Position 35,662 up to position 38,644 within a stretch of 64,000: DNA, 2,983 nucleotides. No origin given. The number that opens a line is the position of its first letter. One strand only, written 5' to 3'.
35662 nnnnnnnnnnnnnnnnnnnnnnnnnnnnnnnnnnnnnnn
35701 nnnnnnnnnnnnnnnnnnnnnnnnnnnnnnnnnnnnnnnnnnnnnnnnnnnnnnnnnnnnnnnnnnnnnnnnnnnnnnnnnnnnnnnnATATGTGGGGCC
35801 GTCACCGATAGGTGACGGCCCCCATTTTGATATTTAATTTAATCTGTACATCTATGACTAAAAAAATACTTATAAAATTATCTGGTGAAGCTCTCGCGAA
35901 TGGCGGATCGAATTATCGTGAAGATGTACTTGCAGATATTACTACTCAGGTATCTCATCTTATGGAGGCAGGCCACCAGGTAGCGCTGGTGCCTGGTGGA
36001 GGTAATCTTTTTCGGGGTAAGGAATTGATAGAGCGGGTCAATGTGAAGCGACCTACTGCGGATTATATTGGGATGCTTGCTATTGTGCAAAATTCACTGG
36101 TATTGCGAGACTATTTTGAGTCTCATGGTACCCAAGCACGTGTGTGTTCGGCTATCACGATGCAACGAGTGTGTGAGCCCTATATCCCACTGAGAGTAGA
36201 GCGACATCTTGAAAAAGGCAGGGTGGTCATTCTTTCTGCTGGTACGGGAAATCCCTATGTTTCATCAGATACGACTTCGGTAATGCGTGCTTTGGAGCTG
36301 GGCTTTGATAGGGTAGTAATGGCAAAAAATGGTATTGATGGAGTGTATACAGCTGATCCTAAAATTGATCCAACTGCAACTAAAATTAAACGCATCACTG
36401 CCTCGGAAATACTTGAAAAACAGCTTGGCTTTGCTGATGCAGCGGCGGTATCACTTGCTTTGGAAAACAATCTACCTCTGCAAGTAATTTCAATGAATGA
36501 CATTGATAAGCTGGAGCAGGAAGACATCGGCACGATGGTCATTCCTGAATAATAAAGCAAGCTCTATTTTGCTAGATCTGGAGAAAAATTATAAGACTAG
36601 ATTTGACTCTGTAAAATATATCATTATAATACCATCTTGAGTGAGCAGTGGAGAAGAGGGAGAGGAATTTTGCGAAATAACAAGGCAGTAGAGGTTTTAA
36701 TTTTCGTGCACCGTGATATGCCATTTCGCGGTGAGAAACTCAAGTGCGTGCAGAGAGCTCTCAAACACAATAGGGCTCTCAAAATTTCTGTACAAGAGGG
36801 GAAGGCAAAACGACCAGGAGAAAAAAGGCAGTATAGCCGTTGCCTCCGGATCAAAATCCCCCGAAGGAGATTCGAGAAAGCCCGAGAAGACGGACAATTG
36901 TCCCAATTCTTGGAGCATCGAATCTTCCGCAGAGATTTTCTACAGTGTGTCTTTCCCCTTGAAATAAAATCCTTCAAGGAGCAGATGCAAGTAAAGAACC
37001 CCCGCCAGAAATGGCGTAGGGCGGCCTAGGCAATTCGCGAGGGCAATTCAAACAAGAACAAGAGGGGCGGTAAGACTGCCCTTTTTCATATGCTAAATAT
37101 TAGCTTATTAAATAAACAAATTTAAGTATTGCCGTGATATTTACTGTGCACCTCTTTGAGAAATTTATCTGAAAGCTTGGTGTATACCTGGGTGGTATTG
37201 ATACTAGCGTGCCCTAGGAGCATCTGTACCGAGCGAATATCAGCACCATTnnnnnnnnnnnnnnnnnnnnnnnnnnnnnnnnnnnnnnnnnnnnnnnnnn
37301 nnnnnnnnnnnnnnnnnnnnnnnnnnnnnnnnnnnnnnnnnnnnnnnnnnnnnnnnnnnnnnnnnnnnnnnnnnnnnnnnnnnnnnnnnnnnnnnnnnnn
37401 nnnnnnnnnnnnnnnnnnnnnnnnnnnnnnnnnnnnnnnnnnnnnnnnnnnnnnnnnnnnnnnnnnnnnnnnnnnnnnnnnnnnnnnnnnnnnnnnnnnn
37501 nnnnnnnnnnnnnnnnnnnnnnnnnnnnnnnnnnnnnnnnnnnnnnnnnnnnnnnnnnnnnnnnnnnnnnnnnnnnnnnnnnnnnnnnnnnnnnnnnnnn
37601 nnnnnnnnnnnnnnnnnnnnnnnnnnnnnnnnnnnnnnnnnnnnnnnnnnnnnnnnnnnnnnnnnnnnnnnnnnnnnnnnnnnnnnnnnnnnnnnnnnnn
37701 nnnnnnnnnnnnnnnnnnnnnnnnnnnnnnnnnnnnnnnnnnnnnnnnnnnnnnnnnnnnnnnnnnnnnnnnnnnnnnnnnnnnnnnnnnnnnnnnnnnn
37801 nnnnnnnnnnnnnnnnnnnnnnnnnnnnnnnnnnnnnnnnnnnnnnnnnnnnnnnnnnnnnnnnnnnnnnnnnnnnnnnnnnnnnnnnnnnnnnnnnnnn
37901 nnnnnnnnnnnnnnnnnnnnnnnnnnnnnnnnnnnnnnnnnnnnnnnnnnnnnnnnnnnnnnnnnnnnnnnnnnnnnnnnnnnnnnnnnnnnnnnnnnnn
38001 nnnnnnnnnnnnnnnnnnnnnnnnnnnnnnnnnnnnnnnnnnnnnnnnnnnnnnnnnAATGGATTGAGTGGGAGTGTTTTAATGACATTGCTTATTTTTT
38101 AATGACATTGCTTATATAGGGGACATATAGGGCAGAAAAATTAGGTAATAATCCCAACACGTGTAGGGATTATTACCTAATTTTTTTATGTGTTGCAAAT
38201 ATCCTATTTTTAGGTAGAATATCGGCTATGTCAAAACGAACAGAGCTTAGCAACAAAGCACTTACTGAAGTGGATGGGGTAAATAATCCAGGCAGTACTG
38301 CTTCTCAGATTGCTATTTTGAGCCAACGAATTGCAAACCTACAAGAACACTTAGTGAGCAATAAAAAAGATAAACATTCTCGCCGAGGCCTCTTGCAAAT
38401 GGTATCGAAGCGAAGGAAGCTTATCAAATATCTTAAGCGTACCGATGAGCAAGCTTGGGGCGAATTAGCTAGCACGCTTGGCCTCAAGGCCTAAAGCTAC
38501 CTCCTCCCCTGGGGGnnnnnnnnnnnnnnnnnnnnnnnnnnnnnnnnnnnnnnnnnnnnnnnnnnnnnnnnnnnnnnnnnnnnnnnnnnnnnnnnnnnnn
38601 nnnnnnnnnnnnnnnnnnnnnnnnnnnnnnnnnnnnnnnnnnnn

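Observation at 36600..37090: Orphan transcription unit: strong promoter and intrinsic terminator enclosing ~450 nt with no credible ORF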

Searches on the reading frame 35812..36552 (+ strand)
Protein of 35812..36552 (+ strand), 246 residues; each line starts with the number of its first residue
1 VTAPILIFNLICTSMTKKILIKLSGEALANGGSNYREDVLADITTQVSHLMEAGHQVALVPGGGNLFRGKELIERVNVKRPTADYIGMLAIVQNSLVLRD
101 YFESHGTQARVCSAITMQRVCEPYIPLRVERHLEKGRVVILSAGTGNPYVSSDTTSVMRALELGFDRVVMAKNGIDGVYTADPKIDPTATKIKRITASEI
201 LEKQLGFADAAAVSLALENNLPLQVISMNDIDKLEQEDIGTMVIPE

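Call 9: search_protein_families(library=pfam, proteins=[window:35812-36552:+], max_evalue=1)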
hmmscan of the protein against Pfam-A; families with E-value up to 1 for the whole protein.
window:35812-36552:+ (246 aa): 1 family
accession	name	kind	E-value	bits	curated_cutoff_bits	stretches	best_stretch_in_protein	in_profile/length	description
PF00696.33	AA_kinase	-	1.2e-31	110.7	24.9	1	17-226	1-233/234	Amino acid kinase family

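Call 11: find_related_loci(query=window:35857-36552:+, collection=genome_contigs, flank=4000)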
Query window:35857-36552:+ (231 aa) in genome_contigs; peptide patterns used: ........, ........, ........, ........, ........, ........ (x = any residue, [..] = any of these).
600 stretches matched a pattern (row limit reached: there are more); 563 encode a relative of the query (tblastn E <= 1e-3); the best 80 are kept; 80 distinct loci.
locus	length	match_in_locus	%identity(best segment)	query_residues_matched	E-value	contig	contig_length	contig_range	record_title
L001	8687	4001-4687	69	3-231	7e-103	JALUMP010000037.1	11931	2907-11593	MAG: Candidatus Parcubacteria bacterium isolate S145_metabat2_scaf2bin.004 S145_NODE_2080_length_11931_cov_5.573958, who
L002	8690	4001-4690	68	2-231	1e-101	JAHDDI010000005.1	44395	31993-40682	MAG: Candidatus Paceibacterota bacterium isolate MAG-154 RZ_2292, whole genome shotgun sequence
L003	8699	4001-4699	54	3-231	1e-83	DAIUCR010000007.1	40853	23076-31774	MAG TPA_asm: Patescibacteria group bacterium isolate CTOTU11756 NODE_268_length_40853_cov_15.140080, whole genome shotgu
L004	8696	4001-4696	56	3-230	5e-82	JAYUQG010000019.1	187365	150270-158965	MAG: bacterium isolate GL114_DN_metabat_102 GL114_DN_metabat_102_18, whole genome shotgun sequence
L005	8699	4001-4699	54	3-231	7e-81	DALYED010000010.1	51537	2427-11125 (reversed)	MAG TPA_asm: Candidatus Paceibacterota bacterium isolate CTOTU14244 NODE_106_length_51537_cov_4.555262, whole genome sho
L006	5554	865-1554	50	2-231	9e-81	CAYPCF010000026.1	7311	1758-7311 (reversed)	MAG TPA_asm: uncultured Candidatus Saccharibacteria bacterium isolate SRP163575_co3_299 genome assembly, contig: NODE_11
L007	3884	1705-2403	52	3-231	4e-77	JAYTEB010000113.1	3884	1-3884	MAG: Candidatus Lloydbacteria bacterium isolate GFS_1902 GFS_1902_112, whole genome shotgun sequence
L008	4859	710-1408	48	2-231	4e-68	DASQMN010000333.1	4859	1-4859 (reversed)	MAG TPA_asm: Nocardioidaceae bacterium isolate SMAG_U10749 k141_59542, whole genome shotgun sequence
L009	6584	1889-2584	48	2-231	4e-68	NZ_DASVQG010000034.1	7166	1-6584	MAG: Jatrophihabitans sp. isolate SMAG_U3202 k141_92752, whole genome shotgun sequence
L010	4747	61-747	48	2-228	3e-67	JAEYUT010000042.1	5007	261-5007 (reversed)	MAG: Actinomycetes bacterium isolate OH_CBlB_179 k127_643913, whole genome shotgun sequence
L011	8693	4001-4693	49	2-230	5e-67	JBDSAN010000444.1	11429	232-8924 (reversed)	MAG: Jatrophihabitantaceae bacterium isolate cluster1_bin.110 k127_9182069, whole genome shotgun sequence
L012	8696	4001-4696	48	2-231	2e-66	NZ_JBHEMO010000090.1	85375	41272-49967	MAG: Jatrophihabitans sp. isolate S3_bin.33.orig S3_k141_3013304, whole genome shotgun sequence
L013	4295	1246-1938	49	2-230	2e-66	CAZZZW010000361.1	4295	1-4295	MAG: Oscillatoria nigro-viridis PCC 7112 isolate Green_AO.bin.3 genome assembly, contig: NODE_2806_length_4295_cov_5.753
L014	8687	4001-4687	49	2-228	5e-66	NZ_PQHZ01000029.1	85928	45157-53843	Amycolatopsis palatopharyngis strain DSM 44832 NODE_29, whole genome shotgun sequence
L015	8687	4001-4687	49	2-228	3e-66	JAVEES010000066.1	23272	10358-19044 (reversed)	MAG: Pseudonocardiales bacterium isolate BP_205 scaffold_3072494, whole genome shotgun sequence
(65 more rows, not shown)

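Call 52: search_protein_families(library=pfam, proteins=[L002:5977-6315:+], max_evalue=1)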
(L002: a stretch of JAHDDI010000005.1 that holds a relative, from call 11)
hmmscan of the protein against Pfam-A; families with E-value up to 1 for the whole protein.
L002:5977-6315:+ (113 aa): 0 families
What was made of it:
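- On Ribosomal protein uS4 (N-terminal domain): No Pfam hit (calls 9, 52).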

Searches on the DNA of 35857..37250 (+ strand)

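Call 4: search_rna_families(source=window, start=36450, end=37250, threshold=evalue, max_evalue=10, show_alignments=4)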
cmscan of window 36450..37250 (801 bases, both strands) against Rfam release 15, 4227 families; matches with E-value up to 10: 10.
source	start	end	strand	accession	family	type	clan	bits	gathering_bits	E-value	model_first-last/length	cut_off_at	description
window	37028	37094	+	RF02029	sraA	Gene; sRNA;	-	19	56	3.8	1-95/95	no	sraA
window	36992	37108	-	RF00616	LhrC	Gene; sRNA;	CL00114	18.2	110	5.9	1-111/111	no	Listeria LhrC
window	36462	36545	+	RF01167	sn2429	Gene; snRNA; snoRNA; CD-box;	-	15.5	50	5.8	1-77/77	no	Small nucleolar RNA sn2429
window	36937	37001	-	RF00705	mir-202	Gene; miRNA;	-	15.2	51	2.4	1-76/76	no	mir-202 microRNA precursor family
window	36488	36523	+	RF01611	ceN108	Gene; snRNA; snoRNA; CD-box;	-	15.1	50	4.9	1-70/70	no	Caenorhabditis snoRNA ceN108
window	37043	37145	+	RF02447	SpR19_sRNA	Gene; sRNA;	-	14.9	79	9.7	1-123/123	no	Streptococcus sRNA SpR19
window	36591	36646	+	RF01121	sR38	Gene; snRNA; snoRNA; CD-box;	-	13.5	50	1.8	1-59/59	no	Small nucleolar RNA sR38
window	37052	37201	+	RF01808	MicX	Gene; sRNA;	-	12.9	75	4.3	1-194/194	no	MicX Vibrio cholerae sRNA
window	37041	37169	-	RF02417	VR-RNA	Gene; sRNA;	-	11.6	100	9.8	1-397/397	no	VR-RNA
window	36916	36970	+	RF01962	RMST_1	Gene; lncRNA;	-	11.2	40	8.3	1-61/61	no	Rhabdomyosarcoma 2 associated transcript conserved region 1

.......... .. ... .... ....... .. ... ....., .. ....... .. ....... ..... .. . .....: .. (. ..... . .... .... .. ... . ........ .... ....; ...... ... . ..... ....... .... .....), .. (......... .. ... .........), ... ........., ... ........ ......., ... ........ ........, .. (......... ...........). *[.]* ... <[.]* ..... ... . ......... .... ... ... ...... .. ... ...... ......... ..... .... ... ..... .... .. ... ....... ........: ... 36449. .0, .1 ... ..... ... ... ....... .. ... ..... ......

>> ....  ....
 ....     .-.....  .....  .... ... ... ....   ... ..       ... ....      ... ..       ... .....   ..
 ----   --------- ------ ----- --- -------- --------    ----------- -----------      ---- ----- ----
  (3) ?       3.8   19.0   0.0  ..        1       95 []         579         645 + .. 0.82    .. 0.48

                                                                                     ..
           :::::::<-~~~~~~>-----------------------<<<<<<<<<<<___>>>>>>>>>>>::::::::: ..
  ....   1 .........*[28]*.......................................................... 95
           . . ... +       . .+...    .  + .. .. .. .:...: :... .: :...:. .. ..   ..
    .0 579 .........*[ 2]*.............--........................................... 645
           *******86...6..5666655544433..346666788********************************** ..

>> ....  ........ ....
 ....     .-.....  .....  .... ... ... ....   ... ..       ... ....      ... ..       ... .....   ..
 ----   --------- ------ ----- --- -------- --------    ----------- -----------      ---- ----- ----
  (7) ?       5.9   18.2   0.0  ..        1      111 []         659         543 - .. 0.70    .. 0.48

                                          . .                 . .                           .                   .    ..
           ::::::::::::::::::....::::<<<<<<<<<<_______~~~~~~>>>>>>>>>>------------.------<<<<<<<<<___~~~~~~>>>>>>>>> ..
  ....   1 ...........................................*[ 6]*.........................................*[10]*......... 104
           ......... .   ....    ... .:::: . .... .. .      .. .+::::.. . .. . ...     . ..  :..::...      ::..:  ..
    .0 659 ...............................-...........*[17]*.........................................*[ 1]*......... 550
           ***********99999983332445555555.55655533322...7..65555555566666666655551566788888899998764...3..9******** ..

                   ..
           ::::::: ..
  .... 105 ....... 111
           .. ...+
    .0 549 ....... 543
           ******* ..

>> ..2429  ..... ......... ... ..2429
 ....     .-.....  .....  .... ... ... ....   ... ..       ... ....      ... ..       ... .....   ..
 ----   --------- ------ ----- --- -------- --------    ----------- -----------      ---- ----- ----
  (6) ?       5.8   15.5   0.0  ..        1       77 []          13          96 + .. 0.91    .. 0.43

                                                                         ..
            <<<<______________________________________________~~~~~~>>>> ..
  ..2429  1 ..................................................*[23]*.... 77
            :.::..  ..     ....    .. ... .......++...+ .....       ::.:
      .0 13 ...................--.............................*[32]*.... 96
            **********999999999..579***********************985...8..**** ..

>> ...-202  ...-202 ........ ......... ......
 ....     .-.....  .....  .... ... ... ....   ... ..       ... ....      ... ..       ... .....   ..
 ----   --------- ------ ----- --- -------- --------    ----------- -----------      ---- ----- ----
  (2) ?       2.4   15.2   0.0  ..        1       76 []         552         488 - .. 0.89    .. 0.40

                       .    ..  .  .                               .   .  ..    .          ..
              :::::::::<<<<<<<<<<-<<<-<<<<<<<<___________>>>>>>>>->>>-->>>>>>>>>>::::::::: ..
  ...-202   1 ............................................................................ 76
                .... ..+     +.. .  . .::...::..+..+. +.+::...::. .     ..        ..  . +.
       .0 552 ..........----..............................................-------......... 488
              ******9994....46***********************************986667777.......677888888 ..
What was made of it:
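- On Known structured RNA families (Rfam 15, including RNase P RNA, tmRNA, 6S, SRP, OLE, ROOL, GOLLD): The best E<=10 hits are 11-19 bits against thresholds of 40-110, for unrelated sRNAs and snoRNAs (call 4).
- None of the Rfam tmRNA families matches at E<=10 (call 4).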

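Call 15: search_rna_families(sources=[L001, L002, L003, L004, L005, L006, L007], threshold=gathering)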
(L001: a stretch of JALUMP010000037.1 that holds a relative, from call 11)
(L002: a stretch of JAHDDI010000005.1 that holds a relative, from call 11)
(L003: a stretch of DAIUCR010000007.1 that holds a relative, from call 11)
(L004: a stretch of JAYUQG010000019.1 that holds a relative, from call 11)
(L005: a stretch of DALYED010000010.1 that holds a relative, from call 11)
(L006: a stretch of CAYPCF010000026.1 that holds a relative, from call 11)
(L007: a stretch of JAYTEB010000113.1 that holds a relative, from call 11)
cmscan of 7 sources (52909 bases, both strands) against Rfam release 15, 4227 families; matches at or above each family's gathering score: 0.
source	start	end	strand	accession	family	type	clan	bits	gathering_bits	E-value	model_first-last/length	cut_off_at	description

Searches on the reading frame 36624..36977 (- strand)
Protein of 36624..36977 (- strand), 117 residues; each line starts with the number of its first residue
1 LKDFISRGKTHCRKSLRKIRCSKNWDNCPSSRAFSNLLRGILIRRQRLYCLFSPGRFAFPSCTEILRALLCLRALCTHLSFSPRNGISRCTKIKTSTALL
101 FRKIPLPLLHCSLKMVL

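Call 9: search_protein_families(library=pfam, proteins=[window:36624-36977:-], max_evalue=1)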
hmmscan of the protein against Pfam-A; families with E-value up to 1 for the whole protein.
window:36624-36977:- (117 aa): 1 family
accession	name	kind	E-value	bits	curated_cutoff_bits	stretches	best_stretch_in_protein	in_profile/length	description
PF07333.18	SLR1-BP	-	0.027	15.3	22.7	1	61-95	10-44/56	S locus-related glycoprotein 1 binding pollen coat protein (SLR1-BP)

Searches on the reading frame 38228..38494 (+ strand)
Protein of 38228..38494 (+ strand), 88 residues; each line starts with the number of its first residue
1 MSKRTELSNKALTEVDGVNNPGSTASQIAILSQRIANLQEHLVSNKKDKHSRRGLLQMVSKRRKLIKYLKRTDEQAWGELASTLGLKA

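Call 10: find_encoding_contigs(protein=window:38228-38494:+, flank=4000, max_places=10)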
Protein window:38228-38494:+ (88 aa): no gene with exactly this product is on record in the collection.
